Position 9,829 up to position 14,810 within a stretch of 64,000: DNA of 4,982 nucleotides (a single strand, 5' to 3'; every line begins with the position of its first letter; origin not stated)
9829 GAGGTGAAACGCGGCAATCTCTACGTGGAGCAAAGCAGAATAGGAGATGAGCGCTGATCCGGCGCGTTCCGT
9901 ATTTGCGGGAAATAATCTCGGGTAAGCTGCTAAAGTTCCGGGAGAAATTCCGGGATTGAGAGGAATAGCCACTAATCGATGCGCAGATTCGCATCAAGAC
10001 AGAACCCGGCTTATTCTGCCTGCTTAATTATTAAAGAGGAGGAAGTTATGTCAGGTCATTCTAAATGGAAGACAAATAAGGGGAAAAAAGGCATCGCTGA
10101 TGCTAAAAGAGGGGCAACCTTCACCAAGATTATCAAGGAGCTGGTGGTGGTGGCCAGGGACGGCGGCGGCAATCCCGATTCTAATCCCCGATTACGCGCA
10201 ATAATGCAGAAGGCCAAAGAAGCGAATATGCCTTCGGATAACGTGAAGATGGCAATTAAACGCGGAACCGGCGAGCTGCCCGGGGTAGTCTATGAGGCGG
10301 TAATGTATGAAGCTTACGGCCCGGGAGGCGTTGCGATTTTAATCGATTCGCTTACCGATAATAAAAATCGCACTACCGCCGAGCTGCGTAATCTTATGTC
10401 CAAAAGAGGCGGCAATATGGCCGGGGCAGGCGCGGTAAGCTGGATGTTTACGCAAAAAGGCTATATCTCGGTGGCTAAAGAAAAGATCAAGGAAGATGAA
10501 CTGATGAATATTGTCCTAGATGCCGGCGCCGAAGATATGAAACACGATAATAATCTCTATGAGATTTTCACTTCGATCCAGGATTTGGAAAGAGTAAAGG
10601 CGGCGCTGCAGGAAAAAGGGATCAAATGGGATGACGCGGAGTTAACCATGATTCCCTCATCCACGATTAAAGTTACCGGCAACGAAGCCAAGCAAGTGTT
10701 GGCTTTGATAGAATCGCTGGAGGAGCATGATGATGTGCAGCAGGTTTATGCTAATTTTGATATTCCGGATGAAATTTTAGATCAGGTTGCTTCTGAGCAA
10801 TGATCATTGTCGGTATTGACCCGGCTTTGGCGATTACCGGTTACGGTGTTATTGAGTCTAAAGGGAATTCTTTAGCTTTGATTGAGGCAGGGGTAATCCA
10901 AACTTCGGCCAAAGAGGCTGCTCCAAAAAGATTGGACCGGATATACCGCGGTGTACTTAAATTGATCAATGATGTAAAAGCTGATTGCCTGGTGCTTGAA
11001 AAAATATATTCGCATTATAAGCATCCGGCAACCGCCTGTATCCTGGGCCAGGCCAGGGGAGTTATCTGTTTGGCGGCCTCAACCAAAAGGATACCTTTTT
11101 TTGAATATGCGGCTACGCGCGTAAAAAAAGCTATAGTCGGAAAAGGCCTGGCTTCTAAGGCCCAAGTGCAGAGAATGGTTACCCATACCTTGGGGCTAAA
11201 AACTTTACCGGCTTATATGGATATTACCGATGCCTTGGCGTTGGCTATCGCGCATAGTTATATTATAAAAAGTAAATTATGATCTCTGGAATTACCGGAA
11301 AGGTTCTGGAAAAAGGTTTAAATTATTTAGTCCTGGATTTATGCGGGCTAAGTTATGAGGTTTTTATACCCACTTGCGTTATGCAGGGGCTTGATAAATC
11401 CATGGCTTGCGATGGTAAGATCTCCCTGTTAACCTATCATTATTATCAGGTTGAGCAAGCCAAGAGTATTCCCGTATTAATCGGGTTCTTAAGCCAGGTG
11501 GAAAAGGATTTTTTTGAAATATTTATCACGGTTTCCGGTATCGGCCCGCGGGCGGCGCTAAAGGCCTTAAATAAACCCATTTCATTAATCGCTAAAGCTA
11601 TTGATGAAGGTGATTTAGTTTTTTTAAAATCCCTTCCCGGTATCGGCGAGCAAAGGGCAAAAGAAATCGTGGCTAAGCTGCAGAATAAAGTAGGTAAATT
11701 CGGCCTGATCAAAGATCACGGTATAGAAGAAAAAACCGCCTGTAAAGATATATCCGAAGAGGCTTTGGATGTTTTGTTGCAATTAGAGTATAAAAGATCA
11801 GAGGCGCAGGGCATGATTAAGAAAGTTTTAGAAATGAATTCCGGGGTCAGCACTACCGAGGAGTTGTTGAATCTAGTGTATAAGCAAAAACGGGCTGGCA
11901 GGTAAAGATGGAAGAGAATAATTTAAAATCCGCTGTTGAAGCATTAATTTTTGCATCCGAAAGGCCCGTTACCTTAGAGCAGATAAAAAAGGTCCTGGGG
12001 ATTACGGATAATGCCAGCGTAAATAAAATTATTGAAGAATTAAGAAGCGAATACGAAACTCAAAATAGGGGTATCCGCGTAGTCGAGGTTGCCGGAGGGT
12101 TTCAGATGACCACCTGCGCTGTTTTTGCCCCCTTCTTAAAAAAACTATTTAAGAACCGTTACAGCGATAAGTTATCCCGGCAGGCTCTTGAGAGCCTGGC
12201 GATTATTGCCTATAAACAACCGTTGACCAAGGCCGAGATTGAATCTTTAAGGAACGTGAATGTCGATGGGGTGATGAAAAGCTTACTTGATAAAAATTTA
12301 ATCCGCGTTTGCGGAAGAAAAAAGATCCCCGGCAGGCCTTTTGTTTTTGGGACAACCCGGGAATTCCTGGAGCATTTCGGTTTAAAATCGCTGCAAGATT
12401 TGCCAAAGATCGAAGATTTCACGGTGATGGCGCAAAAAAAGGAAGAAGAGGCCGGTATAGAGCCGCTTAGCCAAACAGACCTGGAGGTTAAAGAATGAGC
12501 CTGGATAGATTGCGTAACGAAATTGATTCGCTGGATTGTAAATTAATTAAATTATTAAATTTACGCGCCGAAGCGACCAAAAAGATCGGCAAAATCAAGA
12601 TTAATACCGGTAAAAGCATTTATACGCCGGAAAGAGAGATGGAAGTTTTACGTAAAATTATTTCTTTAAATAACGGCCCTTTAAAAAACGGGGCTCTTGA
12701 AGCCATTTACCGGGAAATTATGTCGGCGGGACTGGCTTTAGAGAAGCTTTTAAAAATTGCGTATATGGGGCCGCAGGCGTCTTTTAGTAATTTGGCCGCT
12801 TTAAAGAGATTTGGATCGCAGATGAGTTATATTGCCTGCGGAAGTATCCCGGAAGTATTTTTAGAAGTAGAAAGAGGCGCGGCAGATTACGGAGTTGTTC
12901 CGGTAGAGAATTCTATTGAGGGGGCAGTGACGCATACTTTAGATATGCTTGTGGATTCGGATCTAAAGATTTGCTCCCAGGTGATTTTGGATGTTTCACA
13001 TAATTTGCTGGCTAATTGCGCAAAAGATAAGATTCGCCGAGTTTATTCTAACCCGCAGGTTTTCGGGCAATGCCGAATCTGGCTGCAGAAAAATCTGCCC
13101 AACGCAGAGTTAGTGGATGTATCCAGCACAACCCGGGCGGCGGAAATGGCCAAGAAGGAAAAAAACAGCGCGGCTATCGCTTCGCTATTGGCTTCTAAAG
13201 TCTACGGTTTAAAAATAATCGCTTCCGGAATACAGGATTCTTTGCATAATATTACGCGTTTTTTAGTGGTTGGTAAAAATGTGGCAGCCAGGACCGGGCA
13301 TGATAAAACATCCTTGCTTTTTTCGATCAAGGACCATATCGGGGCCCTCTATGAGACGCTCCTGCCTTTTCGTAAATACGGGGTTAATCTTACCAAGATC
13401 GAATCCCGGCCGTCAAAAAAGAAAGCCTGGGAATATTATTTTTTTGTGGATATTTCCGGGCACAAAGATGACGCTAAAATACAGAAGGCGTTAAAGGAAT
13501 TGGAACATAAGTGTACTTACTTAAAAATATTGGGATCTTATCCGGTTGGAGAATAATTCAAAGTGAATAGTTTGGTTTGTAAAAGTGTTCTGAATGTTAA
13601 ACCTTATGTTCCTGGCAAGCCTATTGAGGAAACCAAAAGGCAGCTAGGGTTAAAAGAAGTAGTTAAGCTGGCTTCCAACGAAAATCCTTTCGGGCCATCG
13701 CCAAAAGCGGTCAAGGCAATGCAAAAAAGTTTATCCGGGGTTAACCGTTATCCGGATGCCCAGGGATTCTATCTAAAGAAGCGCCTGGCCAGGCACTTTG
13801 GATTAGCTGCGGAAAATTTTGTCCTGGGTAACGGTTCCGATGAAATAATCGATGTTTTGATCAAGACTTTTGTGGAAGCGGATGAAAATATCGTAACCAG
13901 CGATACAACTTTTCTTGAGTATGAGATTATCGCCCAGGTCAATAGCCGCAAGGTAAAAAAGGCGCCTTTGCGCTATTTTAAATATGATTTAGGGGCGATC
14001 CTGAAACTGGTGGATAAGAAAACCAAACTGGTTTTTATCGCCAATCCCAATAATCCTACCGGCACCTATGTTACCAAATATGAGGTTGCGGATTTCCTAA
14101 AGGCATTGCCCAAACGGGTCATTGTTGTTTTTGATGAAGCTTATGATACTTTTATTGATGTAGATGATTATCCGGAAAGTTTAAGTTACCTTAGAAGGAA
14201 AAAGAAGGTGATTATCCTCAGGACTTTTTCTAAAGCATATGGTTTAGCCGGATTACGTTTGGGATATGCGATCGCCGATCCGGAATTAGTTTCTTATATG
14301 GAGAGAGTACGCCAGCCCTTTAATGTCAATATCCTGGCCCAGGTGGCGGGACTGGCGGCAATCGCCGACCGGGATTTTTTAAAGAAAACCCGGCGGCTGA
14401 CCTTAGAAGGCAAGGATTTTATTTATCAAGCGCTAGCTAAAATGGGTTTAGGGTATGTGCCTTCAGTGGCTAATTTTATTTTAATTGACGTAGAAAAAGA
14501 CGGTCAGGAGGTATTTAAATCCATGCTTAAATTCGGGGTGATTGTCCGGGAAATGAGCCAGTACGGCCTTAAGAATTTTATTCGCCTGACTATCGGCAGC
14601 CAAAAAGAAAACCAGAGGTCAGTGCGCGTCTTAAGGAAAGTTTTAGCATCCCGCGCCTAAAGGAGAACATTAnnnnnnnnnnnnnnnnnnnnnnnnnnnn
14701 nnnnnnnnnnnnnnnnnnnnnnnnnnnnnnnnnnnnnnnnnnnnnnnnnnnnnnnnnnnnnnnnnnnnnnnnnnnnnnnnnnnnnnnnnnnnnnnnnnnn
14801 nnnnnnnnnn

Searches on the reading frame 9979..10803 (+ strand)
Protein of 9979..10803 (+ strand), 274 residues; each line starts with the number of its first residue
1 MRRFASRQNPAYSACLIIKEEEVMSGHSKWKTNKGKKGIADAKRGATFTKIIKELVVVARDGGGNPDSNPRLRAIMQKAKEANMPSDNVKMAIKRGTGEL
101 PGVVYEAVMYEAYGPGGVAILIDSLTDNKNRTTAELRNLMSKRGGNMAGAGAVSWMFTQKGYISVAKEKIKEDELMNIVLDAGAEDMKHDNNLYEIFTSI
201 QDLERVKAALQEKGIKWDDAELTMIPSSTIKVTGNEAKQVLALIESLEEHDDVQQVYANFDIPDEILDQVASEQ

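Call 23: search_protein_families(library=pfam, proteins=[window:9979-10803:+], max_evalue=0.00001)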
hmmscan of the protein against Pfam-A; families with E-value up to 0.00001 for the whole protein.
window:9979-10803:+ (274 aa): 2 families
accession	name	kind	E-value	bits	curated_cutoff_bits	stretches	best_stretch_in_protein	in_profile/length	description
PF01709.26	Transcrip_reg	-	4.5e-59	199.2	27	1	105-260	1-160/160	TACO1/YebC second and third domain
PF20772.2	TACO1_YebC_N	-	2.8e-27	95.4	36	1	28-99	1-73/73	TACO1/YebC protein N-terminal domain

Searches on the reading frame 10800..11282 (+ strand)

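Call 23: search_protein_families(library=pfam, proteins=[window:10800-11282:+], max_evalue=0.00001)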
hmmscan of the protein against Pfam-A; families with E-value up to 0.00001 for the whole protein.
window:10800-11282:+ (160 aa): 1 family
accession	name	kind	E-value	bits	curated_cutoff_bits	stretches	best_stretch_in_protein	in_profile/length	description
PF02075.23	RuvC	-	8.7e-43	146.2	22.2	1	3-152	1-148/148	Crossover junction endodeoxyribonuclease RuvC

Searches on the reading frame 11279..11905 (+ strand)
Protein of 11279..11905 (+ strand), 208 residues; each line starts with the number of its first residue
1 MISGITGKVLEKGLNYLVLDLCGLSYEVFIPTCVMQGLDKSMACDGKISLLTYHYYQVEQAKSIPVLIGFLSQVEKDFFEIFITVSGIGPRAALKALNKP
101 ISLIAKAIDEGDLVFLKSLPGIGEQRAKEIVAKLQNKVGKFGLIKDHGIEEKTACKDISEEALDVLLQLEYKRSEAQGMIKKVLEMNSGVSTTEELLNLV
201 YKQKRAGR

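Call 23: search_protein_families(library=pfam, proteins=[window:11279-11905:+], max_evalue=0.00001)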
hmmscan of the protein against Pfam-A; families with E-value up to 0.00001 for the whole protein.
window:11279-11905:+ (208 aa): 2 families
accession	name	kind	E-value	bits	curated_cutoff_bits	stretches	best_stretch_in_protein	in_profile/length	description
PF14520.12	HHH_5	-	8.2e-10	39.5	27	1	79-135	1-56/57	Helix-hairpin-helix domain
PF01330.27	RuvA_N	-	6.3e-09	36.2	23.6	1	1-56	1-52/61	RuvA N terminal domain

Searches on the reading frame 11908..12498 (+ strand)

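Call 23: search_protein_families(library=pfam, proteins=[window:11908-12498:+], max_evalue=0.00001)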
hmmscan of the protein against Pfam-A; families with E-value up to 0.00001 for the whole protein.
window:11908-12498:+ (196 aa): 1 family
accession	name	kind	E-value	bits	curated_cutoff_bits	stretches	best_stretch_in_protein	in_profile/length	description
PF04079.22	SMC_ScpB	-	4e-56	189.5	27.4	1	9-168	2-160/160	Segregation and condensation complex subunit ScpB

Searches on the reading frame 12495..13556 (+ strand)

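Call 24: search_protein_families(library=pfam, proteins=[window:12495-13556:+], max_evalue=0.00001)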
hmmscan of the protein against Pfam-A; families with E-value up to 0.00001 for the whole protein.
window:12495-13556:+ (353 aa): 3 families
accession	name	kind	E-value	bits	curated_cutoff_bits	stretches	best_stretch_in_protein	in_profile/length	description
PF00800.23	PDT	-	1.5e-63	214.3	25.2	1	88-262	1-179/181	Prephenate dehydratase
PF01817.26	CM_2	-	8.6e-22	77.6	27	1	6-84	1-80/80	Chorismate mutase type II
PF01842.31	ACT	-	9.1e-11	41.8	27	1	272-337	1-65/66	ACT domain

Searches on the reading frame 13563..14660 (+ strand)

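Call 24: search_protein_families(library=pfam, proteins=[window:13563-14660:+], max_evalue=0.00001)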
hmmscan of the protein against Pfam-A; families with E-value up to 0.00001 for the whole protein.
window:13563-14660:+ (365 aa): 1 family
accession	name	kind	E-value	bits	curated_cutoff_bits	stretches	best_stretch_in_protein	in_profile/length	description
PF00155.27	Aminotran_1_2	-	1.2e-62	212.7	19.7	1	32-355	2-359/361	Aminotransferase class I and II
